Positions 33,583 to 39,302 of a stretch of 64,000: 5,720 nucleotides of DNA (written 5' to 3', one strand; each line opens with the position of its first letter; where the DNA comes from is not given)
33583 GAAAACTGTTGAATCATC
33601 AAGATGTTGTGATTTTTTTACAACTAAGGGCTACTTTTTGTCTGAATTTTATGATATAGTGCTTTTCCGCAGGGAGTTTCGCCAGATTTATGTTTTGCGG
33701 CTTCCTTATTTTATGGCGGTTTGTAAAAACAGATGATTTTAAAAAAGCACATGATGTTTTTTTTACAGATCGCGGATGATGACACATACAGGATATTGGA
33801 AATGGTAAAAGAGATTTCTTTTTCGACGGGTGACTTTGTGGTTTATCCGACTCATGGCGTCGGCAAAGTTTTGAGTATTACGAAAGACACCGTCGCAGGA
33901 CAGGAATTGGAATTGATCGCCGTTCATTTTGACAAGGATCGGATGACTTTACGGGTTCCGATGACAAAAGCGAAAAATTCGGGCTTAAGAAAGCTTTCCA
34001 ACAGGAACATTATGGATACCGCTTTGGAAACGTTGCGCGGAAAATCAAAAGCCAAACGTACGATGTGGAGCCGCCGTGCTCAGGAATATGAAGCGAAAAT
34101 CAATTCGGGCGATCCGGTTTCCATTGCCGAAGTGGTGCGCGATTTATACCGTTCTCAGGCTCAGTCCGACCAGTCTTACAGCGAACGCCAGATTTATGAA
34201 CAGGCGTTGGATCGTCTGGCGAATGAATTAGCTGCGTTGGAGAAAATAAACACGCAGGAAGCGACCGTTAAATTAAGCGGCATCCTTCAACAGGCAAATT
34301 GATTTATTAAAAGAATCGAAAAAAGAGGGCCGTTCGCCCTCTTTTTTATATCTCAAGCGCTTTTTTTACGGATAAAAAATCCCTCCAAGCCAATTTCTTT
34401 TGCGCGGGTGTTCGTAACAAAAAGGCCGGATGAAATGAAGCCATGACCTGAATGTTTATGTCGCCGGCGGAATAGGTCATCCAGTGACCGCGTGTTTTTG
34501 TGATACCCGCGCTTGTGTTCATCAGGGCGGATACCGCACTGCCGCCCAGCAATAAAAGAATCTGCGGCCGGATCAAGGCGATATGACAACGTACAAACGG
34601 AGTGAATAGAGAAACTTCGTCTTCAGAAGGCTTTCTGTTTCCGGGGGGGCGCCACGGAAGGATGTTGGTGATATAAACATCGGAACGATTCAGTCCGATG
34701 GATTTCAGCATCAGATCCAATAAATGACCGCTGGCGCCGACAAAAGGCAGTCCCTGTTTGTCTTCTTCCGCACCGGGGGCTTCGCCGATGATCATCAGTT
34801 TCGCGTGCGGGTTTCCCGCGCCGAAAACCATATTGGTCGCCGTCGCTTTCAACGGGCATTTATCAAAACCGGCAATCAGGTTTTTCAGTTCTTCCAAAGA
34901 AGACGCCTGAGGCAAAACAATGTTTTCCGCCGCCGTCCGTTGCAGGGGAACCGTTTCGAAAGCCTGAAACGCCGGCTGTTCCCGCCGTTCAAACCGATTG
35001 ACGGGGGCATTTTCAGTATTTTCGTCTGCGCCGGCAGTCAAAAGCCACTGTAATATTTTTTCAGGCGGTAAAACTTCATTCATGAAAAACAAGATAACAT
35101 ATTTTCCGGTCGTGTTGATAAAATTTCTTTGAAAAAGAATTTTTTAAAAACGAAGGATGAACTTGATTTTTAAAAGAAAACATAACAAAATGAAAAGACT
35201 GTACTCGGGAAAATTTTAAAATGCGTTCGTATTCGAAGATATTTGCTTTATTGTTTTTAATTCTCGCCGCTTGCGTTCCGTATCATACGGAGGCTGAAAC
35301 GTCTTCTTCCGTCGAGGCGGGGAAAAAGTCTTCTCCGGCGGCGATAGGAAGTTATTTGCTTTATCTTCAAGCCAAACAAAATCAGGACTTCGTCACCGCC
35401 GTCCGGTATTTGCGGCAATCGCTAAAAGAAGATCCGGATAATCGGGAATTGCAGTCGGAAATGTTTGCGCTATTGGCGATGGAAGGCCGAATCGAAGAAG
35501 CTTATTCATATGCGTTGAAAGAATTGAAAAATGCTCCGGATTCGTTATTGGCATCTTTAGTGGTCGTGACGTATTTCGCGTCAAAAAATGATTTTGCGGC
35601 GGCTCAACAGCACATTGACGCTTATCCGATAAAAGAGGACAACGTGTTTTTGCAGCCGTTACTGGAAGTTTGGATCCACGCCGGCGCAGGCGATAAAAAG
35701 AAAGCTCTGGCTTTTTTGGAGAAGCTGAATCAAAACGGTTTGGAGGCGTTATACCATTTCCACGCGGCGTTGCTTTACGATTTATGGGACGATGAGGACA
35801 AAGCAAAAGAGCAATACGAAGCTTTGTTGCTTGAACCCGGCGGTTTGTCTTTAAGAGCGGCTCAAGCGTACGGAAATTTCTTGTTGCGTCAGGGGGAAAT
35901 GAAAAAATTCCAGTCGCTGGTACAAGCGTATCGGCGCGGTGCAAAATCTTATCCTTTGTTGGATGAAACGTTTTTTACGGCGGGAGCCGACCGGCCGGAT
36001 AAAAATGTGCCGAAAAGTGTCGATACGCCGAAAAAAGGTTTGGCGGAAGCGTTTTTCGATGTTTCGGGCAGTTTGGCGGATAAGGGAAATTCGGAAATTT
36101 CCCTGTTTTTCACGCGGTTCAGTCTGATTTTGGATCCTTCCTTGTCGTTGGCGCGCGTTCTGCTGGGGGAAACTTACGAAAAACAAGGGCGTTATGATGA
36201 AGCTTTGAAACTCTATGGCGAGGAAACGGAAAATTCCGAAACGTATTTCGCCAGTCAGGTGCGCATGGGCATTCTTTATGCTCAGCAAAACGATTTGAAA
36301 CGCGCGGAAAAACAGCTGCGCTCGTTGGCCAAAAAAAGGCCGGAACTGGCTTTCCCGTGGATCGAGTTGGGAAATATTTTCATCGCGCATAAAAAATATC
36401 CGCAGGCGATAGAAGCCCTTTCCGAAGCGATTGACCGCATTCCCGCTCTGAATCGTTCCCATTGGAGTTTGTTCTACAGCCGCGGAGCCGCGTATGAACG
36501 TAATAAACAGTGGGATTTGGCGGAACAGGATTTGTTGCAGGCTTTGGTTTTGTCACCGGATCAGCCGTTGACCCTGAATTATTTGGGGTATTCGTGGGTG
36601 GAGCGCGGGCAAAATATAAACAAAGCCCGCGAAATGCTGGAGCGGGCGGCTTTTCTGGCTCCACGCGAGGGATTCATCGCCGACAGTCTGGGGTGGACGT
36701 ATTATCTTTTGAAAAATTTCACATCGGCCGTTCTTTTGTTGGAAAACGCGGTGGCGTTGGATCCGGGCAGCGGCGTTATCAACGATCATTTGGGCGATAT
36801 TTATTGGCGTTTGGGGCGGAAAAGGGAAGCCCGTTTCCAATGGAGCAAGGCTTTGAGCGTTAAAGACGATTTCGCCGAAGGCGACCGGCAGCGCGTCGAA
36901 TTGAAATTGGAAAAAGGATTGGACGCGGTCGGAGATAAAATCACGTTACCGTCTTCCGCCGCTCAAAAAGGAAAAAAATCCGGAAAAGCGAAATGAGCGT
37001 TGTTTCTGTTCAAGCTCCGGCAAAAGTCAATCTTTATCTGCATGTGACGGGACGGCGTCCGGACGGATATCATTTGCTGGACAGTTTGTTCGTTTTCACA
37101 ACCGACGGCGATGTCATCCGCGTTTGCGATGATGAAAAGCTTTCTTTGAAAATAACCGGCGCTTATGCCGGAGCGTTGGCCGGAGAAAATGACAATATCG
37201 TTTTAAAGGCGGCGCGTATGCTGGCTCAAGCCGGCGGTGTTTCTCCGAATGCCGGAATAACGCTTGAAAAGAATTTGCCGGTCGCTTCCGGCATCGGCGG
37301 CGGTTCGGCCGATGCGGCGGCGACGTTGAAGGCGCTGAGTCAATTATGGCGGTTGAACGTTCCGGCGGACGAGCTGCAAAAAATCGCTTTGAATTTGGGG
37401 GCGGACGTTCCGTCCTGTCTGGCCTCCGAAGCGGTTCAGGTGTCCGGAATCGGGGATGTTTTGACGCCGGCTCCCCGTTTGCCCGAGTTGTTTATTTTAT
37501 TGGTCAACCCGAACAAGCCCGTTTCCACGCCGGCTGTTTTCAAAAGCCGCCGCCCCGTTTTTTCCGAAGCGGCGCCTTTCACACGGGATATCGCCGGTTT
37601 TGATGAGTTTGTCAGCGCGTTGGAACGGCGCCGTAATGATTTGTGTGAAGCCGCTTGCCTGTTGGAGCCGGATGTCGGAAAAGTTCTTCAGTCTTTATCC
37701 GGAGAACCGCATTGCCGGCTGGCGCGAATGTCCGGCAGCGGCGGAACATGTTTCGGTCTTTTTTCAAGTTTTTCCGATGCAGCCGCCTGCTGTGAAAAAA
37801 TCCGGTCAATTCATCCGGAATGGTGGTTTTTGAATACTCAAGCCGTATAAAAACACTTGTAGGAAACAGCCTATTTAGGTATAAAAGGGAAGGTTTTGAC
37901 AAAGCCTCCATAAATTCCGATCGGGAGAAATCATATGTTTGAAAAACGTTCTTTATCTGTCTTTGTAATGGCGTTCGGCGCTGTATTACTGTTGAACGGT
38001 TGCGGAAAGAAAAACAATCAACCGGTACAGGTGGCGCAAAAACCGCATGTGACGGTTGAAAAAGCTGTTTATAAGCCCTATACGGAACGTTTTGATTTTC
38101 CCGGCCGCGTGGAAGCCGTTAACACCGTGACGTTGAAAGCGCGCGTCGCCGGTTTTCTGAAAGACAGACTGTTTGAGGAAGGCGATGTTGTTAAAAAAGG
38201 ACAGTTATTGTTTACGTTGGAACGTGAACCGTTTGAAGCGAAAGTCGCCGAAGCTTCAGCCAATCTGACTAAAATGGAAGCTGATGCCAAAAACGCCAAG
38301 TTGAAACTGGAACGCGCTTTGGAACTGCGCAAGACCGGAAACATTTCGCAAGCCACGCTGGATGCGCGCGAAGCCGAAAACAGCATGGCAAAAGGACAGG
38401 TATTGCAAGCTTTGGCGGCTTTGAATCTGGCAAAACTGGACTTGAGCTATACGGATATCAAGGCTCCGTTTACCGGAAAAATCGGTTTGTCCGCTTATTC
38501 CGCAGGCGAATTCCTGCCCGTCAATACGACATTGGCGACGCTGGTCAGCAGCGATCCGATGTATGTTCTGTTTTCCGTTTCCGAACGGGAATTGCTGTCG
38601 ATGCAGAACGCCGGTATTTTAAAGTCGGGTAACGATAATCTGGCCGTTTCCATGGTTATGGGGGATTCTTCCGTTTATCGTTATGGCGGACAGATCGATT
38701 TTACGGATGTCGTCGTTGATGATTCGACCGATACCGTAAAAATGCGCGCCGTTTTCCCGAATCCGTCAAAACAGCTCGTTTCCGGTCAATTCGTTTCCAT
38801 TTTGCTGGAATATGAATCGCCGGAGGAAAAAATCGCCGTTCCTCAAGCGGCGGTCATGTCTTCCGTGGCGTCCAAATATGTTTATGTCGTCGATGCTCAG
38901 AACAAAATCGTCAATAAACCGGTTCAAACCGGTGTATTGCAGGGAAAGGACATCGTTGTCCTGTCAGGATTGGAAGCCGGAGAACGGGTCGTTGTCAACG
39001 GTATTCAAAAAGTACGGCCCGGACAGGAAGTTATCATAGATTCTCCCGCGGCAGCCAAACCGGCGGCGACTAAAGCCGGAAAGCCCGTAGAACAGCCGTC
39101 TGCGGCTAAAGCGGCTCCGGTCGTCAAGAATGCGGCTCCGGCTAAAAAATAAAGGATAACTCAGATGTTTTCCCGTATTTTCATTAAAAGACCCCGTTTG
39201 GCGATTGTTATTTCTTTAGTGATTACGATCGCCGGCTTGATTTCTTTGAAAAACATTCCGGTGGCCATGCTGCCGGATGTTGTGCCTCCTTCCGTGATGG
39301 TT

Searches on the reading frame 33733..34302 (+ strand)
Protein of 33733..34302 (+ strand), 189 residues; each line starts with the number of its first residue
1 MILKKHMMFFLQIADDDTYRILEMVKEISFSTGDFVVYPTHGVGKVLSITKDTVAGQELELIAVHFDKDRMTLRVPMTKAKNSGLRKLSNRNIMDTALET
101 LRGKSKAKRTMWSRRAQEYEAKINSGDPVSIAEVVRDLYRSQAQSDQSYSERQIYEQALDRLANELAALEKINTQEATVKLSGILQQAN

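Call 20: search_protein_families(library=pfam, proteins=[window:33733-34302:+], max_evalue=0.001)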
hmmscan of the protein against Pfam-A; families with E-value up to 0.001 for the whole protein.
window:33733-34302:+ (189 aa): 2 families
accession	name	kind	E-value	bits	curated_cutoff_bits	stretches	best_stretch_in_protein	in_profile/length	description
PF21095.3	CarD_C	-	4.4e-25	87.9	23.1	1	97-180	2-85/87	CarD, C-terminal domain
PF02559.22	CarD_TRCF_RID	-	2.8e-14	53.4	23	1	30-88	1-56/57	CarD-like/TRCF RID domain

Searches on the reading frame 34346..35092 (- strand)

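Call 20: search_protein_families(library=pfam, proteins=[window:34346-35092:-], max_evalue=0.001)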
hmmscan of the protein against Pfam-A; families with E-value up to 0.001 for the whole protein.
window:34346-35092:- (248 aa): 1 family
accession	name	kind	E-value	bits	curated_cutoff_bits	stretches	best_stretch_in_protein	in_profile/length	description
PF03167.25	UDG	-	1.9e-34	119.2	24.3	1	90-239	1-140/141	Uracil DNA glycosylase superfamily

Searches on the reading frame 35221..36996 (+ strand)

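Call 20: search_protein_families(library=pfam, proteins=[window:35221-36996:+], max_evalue=0.001)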
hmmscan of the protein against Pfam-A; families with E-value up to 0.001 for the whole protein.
window:35221-36996:+ (591 aa): 19 families
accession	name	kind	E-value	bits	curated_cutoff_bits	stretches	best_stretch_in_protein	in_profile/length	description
PF07719.23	TPR_2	-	2.9e-28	96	27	0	313-333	5-25/34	Tetratricopeptide repeat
PF00515.34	TPR_1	-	1.6e-24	85.1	27.8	1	417-447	3-33/34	Tetratricopeptide repeat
PF13428.12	TPR_14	-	6.3e-20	70.1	23.5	0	346-385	4-43/44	Tetratricopeptide repeat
PF14559.12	TPR_19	-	3.4e-18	66.2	25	2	53-99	3-49/68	Tetratricopeptide repeat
PF13432.12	TPR_16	-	3.5e-16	59.8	32.7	2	382-449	2-65/65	Tetratricopeptide repeat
PF13181.12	TPR_8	-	5.6e-15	54.6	25.7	0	313-332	5-24/34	Tetratricopeptide repeat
PF13424.12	TPR_12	-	4.5e-14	52.8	30.1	1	311-367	3-69/77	Tetratricopeptide repeat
PF13414.12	TPR_11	-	4.3e-12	46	26.8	0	384-428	1-41/42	TPR repeat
PF13174.12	TPR_6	-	3.9e-11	43.3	26.3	0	311-333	2-24/33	Tetratricopeptide repeat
PF13176.12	TPR_7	-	5.1e-11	42.2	27.9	1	313-335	3-27/36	Tetratricopeptide repeat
PF13431.12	TPR_17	-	2.3e-09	37.2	24.4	0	302-329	6-33/34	Tetratricopeptide repeat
PF13374.12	TPR_10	-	3.6e-07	30.4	27.5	0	315-333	8-26/42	Tetratricopeptide repeat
PF09976.15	TPR_21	-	2.6e-06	27.7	25.5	0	518-564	146-189/193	Tetratricopeptide repeat-like domain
PF12895.13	ANAPC3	-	7.7e-06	26.5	27.2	0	308-334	55-81/82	Anaphase-promoting complex, cyclosome, subunit 3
PF13371.12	TPR_9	-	8.5e-06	26.1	35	0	396-449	10-63/73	Tetratricopeptide repeat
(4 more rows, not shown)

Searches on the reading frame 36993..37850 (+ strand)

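Call 20: search_protein_families(library=pfam, proteins=[window:36993-37850:+], max_evalue=0.001)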
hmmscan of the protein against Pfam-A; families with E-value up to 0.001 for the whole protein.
window:36993-37850:+ (285 aa): 2 families
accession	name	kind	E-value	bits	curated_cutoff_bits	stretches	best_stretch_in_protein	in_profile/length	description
PF00288.32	GHMP_kinases_N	-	4.5e-17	62.5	22.3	1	68-143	1-84/87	GHMP kinases N terminal domain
PF08544.19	GHMP_kinases_C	-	2.8e-07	31.2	21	1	223-271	31-80/85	GHMP kinases C terminal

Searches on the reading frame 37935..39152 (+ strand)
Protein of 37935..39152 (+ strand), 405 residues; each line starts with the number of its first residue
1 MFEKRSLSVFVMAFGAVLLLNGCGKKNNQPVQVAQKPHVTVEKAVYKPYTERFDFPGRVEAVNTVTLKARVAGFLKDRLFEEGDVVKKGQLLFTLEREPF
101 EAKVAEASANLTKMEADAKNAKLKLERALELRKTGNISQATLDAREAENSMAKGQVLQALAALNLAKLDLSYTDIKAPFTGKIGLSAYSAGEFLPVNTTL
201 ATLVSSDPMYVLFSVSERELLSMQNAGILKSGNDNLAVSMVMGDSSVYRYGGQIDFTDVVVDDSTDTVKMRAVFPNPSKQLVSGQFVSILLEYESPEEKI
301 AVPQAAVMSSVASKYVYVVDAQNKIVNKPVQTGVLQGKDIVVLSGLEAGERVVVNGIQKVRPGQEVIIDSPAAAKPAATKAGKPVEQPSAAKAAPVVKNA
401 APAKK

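Call 20: search_protein_families(library=pfam, proteins=[window:37935-39152:+], max_evalue=0.001)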
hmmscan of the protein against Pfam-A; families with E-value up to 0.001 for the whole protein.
window:37935-39152:+ (405 aa): 4 families
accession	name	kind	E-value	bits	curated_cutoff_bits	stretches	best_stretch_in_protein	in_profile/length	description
PF16576.10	HlyD_D23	-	6.9e-13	48.8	30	1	57-287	10-214/214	Barrel-sandwich domain of CusB or HlyD membrane-fusion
PF13437.12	HlyD_3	-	7.3e-12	46.4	22.2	1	175-283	2-105/106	HlyD family secretion protein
PF00529.27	CusB_dom_1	-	2.5e-06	28.1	26.5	1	131-354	12-89/89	Cation efflux system protein CusB domain 1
PF13533.13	Biotin_lipoyl_2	-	1e-05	25.6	29.8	0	70-96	6-32/32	Biotin-lipoyl like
